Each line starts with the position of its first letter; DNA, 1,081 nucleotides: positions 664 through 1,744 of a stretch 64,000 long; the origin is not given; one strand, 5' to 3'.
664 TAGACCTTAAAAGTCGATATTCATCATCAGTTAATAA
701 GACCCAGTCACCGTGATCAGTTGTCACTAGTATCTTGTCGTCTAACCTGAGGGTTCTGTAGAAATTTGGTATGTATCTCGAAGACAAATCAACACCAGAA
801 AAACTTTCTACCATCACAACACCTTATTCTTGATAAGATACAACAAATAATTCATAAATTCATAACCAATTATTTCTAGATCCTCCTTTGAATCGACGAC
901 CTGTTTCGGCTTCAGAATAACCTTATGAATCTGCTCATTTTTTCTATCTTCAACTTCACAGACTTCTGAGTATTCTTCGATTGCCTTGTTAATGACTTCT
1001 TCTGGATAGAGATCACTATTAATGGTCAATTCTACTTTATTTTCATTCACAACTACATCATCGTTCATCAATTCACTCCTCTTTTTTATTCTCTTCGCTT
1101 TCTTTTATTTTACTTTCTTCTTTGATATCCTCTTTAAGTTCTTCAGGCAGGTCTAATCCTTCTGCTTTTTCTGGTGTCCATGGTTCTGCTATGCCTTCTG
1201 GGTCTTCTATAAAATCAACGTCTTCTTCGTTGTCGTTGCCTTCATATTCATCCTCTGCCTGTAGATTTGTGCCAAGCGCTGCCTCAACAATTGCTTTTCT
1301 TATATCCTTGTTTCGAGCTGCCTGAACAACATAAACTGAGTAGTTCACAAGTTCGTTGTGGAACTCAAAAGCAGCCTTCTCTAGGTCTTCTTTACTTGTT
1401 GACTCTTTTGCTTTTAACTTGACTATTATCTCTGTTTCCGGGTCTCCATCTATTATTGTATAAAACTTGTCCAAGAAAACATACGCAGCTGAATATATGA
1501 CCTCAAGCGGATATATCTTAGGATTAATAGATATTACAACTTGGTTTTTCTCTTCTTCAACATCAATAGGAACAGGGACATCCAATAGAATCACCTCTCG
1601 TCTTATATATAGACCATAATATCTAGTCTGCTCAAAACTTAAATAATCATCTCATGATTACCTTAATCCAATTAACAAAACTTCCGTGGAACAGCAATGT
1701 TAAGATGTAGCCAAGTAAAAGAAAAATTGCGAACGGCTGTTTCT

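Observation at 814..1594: Tandem paralogous small proteins sharing an (T/S)INxx(L/I)YPxEVI motif, one with a 60-aa poly-acidic tail, coupled to a radical SAM gene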

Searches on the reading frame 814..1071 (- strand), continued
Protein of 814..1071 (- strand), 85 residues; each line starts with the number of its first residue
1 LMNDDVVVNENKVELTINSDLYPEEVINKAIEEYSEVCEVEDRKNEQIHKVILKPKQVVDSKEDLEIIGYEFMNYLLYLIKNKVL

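Call 84: search_solved_structures(query=L091:2168-3598:+, max_evalue=0.001, show_alignments=0)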
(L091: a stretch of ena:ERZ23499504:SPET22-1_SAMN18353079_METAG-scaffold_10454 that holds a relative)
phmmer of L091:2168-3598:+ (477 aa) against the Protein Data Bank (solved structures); distinct sequences matched with E-value up to 0.001: 4.
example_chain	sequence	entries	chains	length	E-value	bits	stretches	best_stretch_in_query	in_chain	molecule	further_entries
5wgg_A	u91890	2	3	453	7.9e-31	110.6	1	63-433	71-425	Radical SAM domain protein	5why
4k37_A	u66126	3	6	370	4e-19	71.9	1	96-462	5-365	Anaerobic sulfatase-maturating enzyme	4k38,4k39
4k36_A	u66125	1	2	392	5.2e-19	71.6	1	96-462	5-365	Anaerobic sulfatase-maturating enzyme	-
9gm3_A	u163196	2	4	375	0.00067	21.8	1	101-244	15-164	ChlB radical SAM domain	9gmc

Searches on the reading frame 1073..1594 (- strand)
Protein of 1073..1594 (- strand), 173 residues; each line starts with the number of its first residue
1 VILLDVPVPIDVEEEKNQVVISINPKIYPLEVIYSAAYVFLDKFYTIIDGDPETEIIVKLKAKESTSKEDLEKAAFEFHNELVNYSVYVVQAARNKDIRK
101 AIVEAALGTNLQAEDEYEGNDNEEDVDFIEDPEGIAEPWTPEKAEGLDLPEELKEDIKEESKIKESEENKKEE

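Call 7: search_protein_families(library=pfam, proteins=[window:1073-1594:-], max_evalue=1)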
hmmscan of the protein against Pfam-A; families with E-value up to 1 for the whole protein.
window:1073-1594:- (173 aa): 1 family
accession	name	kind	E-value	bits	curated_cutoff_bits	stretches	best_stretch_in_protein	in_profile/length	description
PF12110.13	Nup96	-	0.14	11.6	25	1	80-140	232-288/295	Nuclear protein 96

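Call 8: search_protein_families(library=ncbifam, proteins=[window:1073-1594:-], max_evalue=1)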
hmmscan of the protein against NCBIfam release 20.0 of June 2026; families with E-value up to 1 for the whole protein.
window:1073-1594:- (173 aa): 3 families
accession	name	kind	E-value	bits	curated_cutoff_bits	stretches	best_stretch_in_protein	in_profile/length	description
TIGR03976.1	chp_LLNDYxLRE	equivalog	2.4e-15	56.7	50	1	24-109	2-86/90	His-Xaa-Ser system protein HxsD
NF004370.0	PRK05738.3-6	equivalog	0.073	13.4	103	1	77-107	19-48/96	50S ribosomal protein L23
NF038315.1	HxsD_rel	equivalog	0.18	12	41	1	22-80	2-55/62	HxsD-like protein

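Call 10: find_encoding_contigs(protein=window:1073-1594:-, flank=10000, max_places=6)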
Protein window:1073-1594:- (173 aa): no gene with exactly this product is on record in the collection.

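Call 40: find_homologous_proteins(query=window:1073-1594:-, max_evalue=0.001)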
Query window:1073-1594:- (173 aa): 216 proteins with E <= 0.001 among 359 candidates; the best 120 are listed.
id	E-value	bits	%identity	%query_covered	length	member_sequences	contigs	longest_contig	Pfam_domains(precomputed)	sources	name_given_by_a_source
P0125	1.2e-97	342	96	100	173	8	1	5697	PF27806.1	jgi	-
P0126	5.5e-81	288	85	98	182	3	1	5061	PF27806.1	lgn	-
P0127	3.0e-63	230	69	92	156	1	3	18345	PF27806.1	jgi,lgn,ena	-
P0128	4.2e-63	230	64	97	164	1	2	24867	PF27806.1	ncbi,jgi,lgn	-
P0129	5.7e-63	230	69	92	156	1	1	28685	PF27806.1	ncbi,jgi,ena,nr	ncbi:MAG: His-Xaa-Ser system protein HxsD [Candidatus Aenigmarchaeota archaeon]|nr:His-Xaa-Ser syste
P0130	1.3e-46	176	62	86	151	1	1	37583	PF27806.1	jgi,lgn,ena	-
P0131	2.3e-44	169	61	83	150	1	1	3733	PF27806.1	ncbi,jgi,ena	ncbi:MAG: His-Xaa-Ser system protein HxsD [Candidatus Aenigmatarchaeota archaeon]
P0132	7.5e-44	167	59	83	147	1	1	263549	PF27806.1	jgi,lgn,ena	-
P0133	2.3e-42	163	53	90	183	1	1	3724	PF27806.1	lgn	-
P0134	5.3e-42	161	56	80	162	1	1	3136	PF27806.1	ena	-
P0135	2.2e-41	159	58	83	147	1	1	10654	PF27806.1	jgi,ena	jgi:His-Xaa-Ser system protein HxsD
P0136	3.6e-41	159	51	92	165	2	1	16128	PF27806.1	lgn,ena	-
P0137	2.7e-40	156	56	85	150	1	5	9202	PF27806.1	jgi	jgi:His-Xaa-Ser system protein HxsD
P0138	2.7e-40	156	56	85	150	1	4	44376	PF27806.1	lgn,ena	-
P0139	2.9e-40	156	52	80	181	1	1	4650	PF27806.1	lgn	-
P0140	4.1e-40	155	56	85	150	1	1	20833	PF27806.1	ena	-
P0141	1.1e-39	154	56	85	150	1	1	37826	PF27806.1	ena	-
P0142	1.3e-39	154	55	82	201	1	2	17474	PF27806.1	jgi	jgi:His-Xaa-Ser system protein HxsD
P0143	4.1e-39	152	55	85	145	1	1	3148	PF27806.1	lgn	-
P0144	8.7e-39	151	48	79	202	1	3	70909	PF27806.1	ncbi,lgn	-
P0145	1.4e-38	150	61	60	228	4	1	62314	PF27806.1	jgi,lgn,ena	-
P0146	1.4e-38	150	52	83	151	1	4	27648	PF27806.1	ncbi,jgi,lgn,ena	-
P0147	2.5e-38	149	52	82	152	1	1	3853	PF27806.1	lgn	-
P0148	3.9e-38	149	50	83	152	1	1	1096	PF27806.1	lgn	-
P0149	5.9e-38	148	44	83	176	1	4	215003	PF27806.1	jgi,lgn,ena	-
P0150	7.0e-38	148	47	79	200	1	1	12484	PF27806.1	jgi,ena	-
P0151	1.1e-37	147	57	79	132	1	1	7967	PF27806.1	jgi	-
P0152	1.1e-37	147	50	83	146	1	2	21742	PF27806.1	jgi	jgi:His-Xaa-Ser system protein HxsD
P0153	1.9e-37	147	54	72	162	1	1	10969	PF27806.1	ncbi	-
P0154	2.6e-37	146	52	83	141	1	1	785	PF27806.1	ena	-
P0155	2.6e-37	146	52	82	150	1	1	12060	PF27806.1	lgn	-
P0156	3.3e-37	146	51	83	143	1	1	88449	PF27806.1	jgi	jgi:His-Xaa-Ser system protein HxsD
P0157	7.9e-37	145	53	82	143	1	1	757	PF27806.1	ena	-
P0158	9.8e-37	144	49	84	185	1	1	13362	PF27806.1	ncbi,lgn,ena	-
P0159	1.1e-36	144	55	87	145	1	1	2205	PF27806.1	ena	-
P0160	1.5e-36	144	53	82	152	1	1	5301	PF27806.1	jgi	-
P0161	1.6e-36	144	49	79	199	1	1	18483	PF27806.1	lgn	-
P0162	1.7e-36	144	50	87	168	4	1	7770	PF27806.1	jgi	-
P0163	1.8e-36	143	53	77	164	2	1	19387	PF27806.1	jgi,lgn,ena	-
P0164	3.6e-36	142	55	79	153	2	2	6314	PF27806.1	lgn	-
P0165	5.4e-36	142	55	76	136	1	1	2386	PF27806.1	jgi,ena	-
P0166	7.0e-36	141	49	83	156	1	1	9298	PF27806.1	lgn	-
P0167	8.9e-36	141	49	84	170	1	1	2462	PF27806.1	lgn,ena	-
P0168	1.2e-35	141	50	83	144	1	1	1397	PF27806.1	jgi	-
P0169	1.3e-35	141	46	77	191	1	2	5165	PF27806.1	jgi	-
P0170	1.4e-35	140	58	79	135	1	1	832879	PF27806.1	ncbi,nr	ncbi:MAG: His-Xaa-Ser system protein HxsD [archaeon]|nr:MAG: His-Xaa-Ser system protein HxsD [archae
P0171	1.5e-35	140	49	82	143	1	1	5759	PF27806.1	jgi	jgi:His-Xaa-Ser system protein HxsD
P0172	1.8e-35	140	51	77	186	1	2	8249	PF27806.1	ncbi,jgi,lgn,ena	-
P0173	3.0e-35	139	44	79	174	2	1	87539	PF27806.1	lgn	-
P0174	3.8e-35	139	43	72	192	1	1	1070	PF27806.1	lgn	-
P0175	5.6e-35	139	49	89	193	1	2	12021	PF27806.1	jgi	jgi:His-Xaa-Ser system protein HxsD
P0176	5.7e-35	139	49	82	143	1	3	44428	PF27806.1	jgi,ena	-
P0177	6.1e-35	138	45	79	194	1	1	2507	PF27806.1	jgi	jgi:His-Xaa-Ser system protein HxsD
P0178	7.5e-35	138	48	72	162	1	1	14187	PF27806.1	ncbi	ncbi:MAG: His-Xaa-Ser system protein HxsD [Candidatus Diapherotrites archaeon]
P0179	1.0e-34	138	46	75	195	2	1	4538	PF27806.1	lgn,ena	-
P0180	1.5e-34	137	65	58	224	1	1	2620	PF27806.1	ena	-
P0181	2.3e-34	137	49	83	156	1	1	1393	PF27806.1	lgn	-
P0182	2.4e-34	137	46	77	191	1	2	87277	PF27806.1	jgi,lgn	jgi:His-Xaa-Ser system protein HxsD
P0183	2.5e-34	136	50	82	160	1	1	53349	PF27806.1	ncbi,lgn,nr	ncbi:MAG: His-Xaa-Ser system protein HxsD [Candidatus Diapherotrites archaeon]|nr:His-Xaa-Ser system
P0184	2.9e-34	136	50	77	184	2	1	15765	PF27806.1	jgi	-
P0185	3.0e-34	136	47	79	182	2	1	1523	PF27806.1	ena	-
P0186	5.8e-34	135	47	76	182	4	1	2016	PF27806.1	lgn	-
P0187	6.1e-34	135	52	75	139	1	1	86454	PF27806.1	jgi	jgi:His-Xaa-Ser system protein HxsD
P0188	6.8e-34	135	59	62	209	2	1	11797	PF27806.1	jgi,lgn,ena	-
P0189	7.2e-34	135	53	75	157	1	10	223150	PF27806.1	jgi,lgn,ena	jgi:His-Xaa-Ser system protein HxsD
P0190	7.4e-34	135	39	94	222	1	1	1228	PF27806.1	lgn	-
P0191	8.3e-34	135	43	72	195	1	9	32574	PF27806.1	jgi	-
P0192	9.7e-34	135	52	75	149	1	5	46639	PF27806.1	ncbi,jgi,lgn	-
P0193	1.2e-33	134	64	58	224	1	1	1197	PF27806.1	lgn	-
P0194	1.4e-33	134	56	72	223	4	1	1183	PF27806.1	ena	-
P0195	2.5e-33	133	50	79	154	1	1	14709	PF27806.1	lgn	-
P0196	2.9e-33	133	63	58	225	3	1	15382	PF27806.1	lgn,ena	-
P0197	3.1e-33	133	50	82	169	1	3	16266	PF27806.1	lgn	-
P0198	3.4e-33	133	50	75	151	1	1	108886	PF27806.1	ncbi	-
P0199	3.4e-33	133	48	82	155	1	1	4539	PF27806.1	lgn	-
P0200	3.5e-33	133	56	72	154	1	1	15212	PF27806.1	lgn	-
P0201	5.8e-33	132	53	75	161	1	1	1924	PF27806.1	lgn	-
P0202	6.5e-33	132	52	75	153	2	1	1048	PF27806.1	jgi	jgi:His-Xaa-Ser system protein HxsD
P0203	6.5e-33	132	63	58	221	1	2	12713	PF27806.1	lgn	-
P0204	8.9e-33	131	49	75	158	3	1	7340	PF27806.1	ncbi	-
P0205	1.2e-32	131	50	75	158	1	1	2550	PF27806.1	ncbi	-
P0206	1.2e-32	131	53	75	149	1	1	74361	PF27806.1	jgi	jgi:His-Xaa-Ser system protein HxsD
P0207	1.2e-32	131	51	75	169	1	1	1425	PF27806.1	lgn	-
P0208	1.3e-32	131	47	79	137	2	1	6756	PF27806.1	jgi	-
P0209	1.3e-32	131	52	75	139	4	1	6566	PF27806.1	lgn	-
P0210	1.3e-32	131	54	72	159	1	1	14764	PF27806.1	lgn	-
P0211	1.4e-32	131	54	72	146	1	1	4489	PF27806.1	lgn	-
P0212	1.5e-32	131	54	74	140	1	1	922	PF27806.1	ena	-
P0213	2.1e-32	130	50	75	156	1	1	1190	PF27806.1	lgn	-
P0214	2.5e-32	130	47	77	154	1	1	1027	PF27806.1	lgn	-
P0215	2.5e-32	130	47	75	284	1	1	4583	PF27806.1,PF13459.12,PF13370.12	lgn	-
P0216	2.7e-32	130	45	83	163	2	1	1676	PF27806.1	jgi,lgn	jgi:His-Xaa-Ser system protein HxsD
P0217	2.9e-32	130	45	79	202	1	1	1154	PF27806.1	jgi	jgi:His-Xaa-Ser system protein HxsD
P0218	4.5e-32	129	46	82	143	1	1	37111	PF27806.1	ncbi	-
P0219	4.6e-32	129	58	55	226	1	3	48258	PF27806.1,PF00037.33,PF13459.12,PF13370.12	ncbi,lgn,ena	-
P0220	6.7e-32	129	51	75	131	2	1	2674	PF27806.1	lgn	-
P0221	9.1e-32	128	49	75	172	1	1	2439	PF27806.1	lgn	-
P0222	1.1e-31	128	53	75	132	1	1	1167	PF27806.1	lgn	-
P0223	1.1e-31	128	53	75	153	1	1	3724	PF27806.1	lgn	-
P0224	1.1e-31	128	54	71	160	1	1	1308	PF27806.1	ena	-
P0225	1.2e-31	128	54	75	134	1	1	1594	PF27806.1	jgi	-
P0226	1.7e-31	127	51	74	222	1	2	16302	PF27806.1,PF13370.12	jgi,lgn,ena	-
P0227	1.9e-31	127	51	75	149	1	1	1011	PF27806.1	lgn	-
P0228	2.0e-31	127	46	80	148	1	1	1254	PF27806.1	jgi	jgi:His-Xaa-Ser system protein HxsD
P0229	2.1e-31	127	49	75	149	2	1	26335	PF27806.1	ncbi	-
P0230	2.2e-31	127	64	58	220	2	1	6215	PF27806.1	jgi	-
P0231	3.7e-31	126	51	75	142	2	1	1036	PF27806.1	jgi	-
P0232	3.9e-31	126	51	74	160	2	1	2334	PF27806.1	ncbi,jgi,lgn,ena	-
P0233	5.1e-31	126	48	77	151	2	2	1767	PF27806.1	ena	-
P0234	5.4e-31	126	52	75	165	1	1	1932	PF27806.1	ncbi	-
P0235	5.8e-31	125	52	72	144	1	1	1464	PF27806.1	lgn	-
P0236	6.1e-31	125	50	75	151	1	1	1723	PF27806.1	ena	-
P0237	7.0e-31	125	54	69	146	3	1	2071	PF27806.1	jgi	-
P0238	1.1e-30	125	48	75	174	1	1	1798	PF27806.1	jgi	jgi:His-Xaa-Ser system protein HxsD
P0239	1.3e-30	124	60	60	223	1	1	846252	PF27806.1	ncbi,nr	ncbi:MAG: hypothetical protein JSV39_03685 [Candidatus Aenigmatarchaeota archaeon]|nr:MAG: hypotheti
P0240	1.3e-30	124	50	75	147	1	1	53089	PF27806.1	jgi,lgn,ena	-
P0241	1.5e-30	124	49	80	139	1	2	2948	PF27806.1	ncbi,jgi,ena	-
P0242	1.8e-30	124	41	75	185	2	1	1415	PF27806.1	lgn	-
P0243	5.0e-30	122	50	75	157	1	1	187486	PF27806.1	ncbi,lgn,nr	ncbi:hypothetical protein KY360_00590 [Candidatus Woesearchaeota archaeon]|nr:hypothetical protein [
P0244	6.3e-30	122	50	83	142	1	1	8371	PF27806.1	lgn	-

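Call 44: search_protein_families(library=padloc, proteins=[window:1073-1594:-], max_evalue=0.01)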
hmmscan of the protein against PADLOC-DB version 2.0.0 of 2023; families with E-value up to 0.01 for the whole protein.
window:1073-1594:- (173 aa): 0 families

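Call 56: predict_structure(alignment_id=A2)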
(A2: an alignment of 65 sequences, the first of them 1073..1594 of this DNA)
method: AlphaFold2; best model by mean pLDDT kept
length: 173 residues; sequences in the alignment: 65
mean_pLDDT: 83.0   pTM: 0.56
mean pLDDT of the five models: 83.0, 82.5, 82.0, 81.8, 79.9
residues with pLDDT >= 90: 91; 70-90: 45; 50-70: 24; < 50: 13
segments of 3 or more residues with pLDDT < 50: 115-125
pLDDT, mean of each block of 10 residues (from residue 1): 64 97 96 98 97 97 97 98 96 92 78 46 50 72 70 81 85 74
secondary structure, 60 per line:
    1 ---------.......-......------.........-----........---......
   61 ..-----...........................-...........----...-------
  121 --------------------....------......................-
elements in order: E10-13 E18-23 H30-38 E44-51 E55-62 H68-94 H96-106 H141-144 H151-172

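Call 80: search_protein_families(library=pfam, proteins=[P0145, P0239, P0196, P0215, P0219, P0226], max_evalue=1)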
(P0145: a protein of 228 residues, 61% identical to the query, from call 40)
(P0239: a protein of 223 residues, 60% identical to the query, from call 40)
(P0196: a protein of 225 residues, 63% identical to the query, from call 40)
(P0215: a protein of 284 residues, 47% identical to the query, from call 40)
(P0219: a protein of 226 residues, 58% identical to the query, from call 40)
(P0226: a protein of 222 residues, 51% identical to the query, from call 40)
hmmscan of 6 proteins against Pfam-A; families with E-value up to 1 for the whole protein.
P0145 (228 aa): 11 families
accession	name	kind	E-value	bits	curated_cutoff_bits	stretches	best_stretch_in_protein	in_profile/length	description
PF12773.13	DZR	-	0.00015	22.3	27.3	1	109-151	9-45/45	Double zinc ribbon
PF07191.17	Zn_ribbon_6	-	0.00043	20.7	25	1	114-170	2-57/67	Double zinc ribbon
PF06677.18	Auto_anti-p27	-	0.005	17.3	24.1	1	111-135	14-38/40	Sjogren's syndrome/scleroderma autoantigen 1 (Autoantigen p27)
PF14319.11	Zn_Tnp_IS91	-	0.025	15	26.3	1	140-174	34-68/90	Transposase zinc-binding domain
PF03119.21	DNA_ligase_ZBD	-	0.05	13.9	25.8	1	115-134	2-21/27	NAD-dependent DNA ligase C4 zinc finger domain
PF00643.29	zf-B_box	-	0.054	14.1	24.1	1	143-178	2-37/42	B-box zinc finger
PF24605.1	CEMIP_X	-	0.12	12.4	27.6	1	42-157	47-164/185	CEMIP domain X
PF13240.11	Zn_Ribbon_1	-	0.15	12.3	25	1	111-122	12-23/23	zinc-ribbon domain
PF06906.16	DUF1272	-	0.21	12.2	25.3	0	112-126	41-55/57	Protein of unknown function (DUF1272)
PF01396.24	Zn_ribbon_Top1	-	0.23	11.7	32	1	113-124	2-13/39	Topoisomerase DNA binding C4 zinc finger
PF08792.16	A2L_zn_ribbon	-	0.26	11.5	22.9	0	112-120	21-29/33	A2L zinc ribbon domain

P0239 (223 aa): 5 families
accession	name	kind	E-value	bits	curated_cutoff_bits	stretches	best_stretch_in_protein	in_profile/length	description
PF07191.17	Zn_ribbon_6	-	0.0022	18.4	25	2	111-140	25-56/67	Double zinc ribbon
PF13901.12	RH_dom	-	0.023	15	28.1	1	78-172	109-204/206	Rubicon Homology Domain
PF21272.3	FYVE_CARP1-2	-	0.029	14.9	27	1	123-151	11-37/42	E3 ubiquitin-protein ligase CARP1/2, FYVE/PHD zinc finger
PF12773.13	DZR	-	0.077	13.6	27.3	1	136-169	1-44/45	Double zinc ribbon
PF14319.11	Zn_Tnp_IS91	-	0.42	11.1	26.3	1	144-173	37-66/90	Transposase zinc-binding domain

P0196 (225 aa): 5 families
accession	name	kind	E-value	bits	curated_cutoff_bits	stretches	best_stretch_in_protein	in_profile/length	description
PF07191.17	Zn_ribbon_6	-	0.013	15.9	25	1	135-170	18-56/67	Double zinc ribbon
PF14319.11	Zn_Tnp_IS91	-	0.027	14.9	26.3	1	143-171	36-64/90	Transposase zinc-binding domain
PF12773.13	DZR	-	0.2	12.3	27.3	0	131-173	4-41/45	Double zinc ribbon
PF23679.1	UPA-FIIND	-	0.57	11.2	27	1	86-149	18-73/117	UPA-FIIND domain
PF13901.12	RH_dom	-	0.92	9.8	28.1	0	78-170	109-202/206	Rubicon Homology Domain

P0215 (284 aa): 14 families
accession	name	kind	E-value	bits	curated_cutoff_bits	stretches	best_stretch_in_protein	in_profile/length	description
PF13370.11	Fer4_13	-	8.8e-16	58.8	24.5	1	230-281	1-58/58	4Fe-4S single cluster domain of Ferredoxin I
PF13459.11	Fer4_15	-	1.1e-08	36.1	22.4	1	228-281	1-66/66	4Fe-4S single cluster domain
PF12797.12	Fer4_2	-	0.0013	19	24.5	1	227-243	2-18/22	4Fe-4S binding domain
PF06902.16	Fer4_19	-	0.0019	18.6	24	1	225-276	5-56/64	Divergent 4Fe-4S mono-cluster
PF12838.12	Fer4_7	-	0.0045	17.8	27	1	218-243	21-46/52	4Fe-4S dicluster domain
PF13237.11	Fer4_10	-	0.0065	16.8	25.5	1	228-274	2-42/53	4Fe-4S dicluster domain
PF12837.12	Fer4_6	-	0.0077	16.6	25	1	227-243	1-17/24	4Fe-4S binding domain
PF00037.32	Fer4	-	0.0095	16.2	21.1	1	229-243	2-16/24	4Fe-4S binding domain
PF14697.11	Fer4_21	-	0.028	15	35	2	226-246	32-52/59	4Fe-4S dicluster domain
PF25160.1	LdpA_Fe-S-bd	-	0.032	14.5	27.6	1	227-246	20-39/49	LdpA Fe-S cluster-binding domain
PF13484.11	Fer4_16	-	0.11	13.8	30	1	204-244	23-62/66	4Fe-4S double cluster binding domain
PF13187.11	Fer4_9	-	0.11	13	27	1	223-244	34-46/52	4Fe-4S dicluster domain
PF12800.12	Fer4_4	-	0.4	11.6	24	1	233-244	2-13/17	4Fe-4S binding domain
PF15912.10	VIR_N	-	0.4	10.5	27.7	1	153-229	170-244/258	Virilizer, N-terminal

P0219 (226 aa): 12 families
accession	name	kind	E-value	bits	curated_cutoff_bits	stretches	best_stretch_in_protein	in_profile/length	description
PF13370.11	Fer4_13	-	5.9e-13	49.7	24.5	1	170-221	1-57/58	4Fe-4S single cluster domain of Ferredoxin I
PF13459.11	Fer4_15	-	1.4e-10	42.2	22.4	1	168-222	1-66/66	4Fe-4S single cluster domain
PF00037.32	Fer4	-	2.4e-05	24.4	21.1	1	168-181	1-14/24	4Fe-4S binding domain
PF12797.12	Fer4_2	-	0.0008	19.7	24.5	1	167-182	2-17/22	4Fe-4S binding domain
PF12838.12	Fer4_7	-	0.001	19.9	27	1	161-182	24-45/52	4Fe-4S dicluster domain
PF14697.11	Fer4_21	-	0.0017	18.9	35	1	169-221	2-58/59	4Fe-4S dicluster domain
PF12837.12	Fer4_6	-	0.0026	18.1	25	1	167-181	1-15/24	4Fe-4S binding domain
PF06902.16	Fer4_19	-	0.0046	17.4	24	1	167-223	7-62/64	Divergent 4Fe-4S mono-cluster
PF13187.11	Fer4_9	-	0.042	14.3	27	1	164-183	22-45/52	4Fe-4S dicluster domain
PF13237.11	Fer4_10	-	0.044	14.2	25.5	1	167-195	1-22/53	4Fe-4S dicluster domain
PF25160.1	LdpA_Fe-S-bd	-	0.049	13.8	27.6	0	168-186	21-39/49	LdpA Fe-S cluster-binding domain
PF12800.12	Fer4_4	-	0.99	10.4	24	1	173-182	2-11/17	4Fe-4S binding domain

P0226 (222 aa): 11 families
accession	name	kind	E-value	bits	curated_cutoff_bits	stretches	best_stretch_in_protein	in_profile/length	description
PF13370.11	Fer4_13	-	4.1e-10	40.6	24.5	1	167-218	1-57/58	4Fe-4S single cluster domain of Ferredoxin I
PF13459.11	Fer4_15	-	4.8e-05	24.4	22.4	1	166-218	2-65/66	4Fe-4S single cluster domain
PF00037.32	Fer4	-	0.00012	22.2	21.1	1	166-180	2-16/24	4Fe-4S binding domain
PF12797.12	Fer4_2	-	0.00022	21.4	24.5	1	165-183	3-21/22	4Fe-4S binding domain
PF12838.12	Fer4_7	-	0.00031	21.6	27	1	159-180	24-46/52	4Fe-4S dicluster domain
PF12837.12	Fer4_6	-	0.00057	20.2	25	1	165-181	2-18/24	4Fe-4S binding domain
PF14697.11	Fer4_21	-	0.0051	17.4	35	1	165-187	1-23/59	4Fe-4S dicluster domain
PF13237.11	Fer4_10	-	0.014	15.8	25.5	1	165-184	2-21/53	4Fe-4S dicluster domain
PF13187.11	Fer4_9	-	0.03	14.8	27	1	164-181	34-46/52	4Fe-4S dicluster domain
PF00241.25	Cofilin_ADF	-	0.089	12.9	22.4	1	41-95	16-71/125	Cofilin/tropomyosin-type actin-binding protein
PF12800.12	Fer4_4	-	0.69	10.9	24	1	170-180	2-12/17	4Fe-4S binding domain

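Call 85: search_solved_structures(query=A2, max_evalue=1)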
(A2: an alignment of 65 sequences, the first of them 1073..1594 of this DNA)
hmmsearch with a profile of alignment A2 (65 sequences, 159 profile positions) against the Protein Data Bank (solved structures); distinct sequences matched with E-value up to 1: 0.
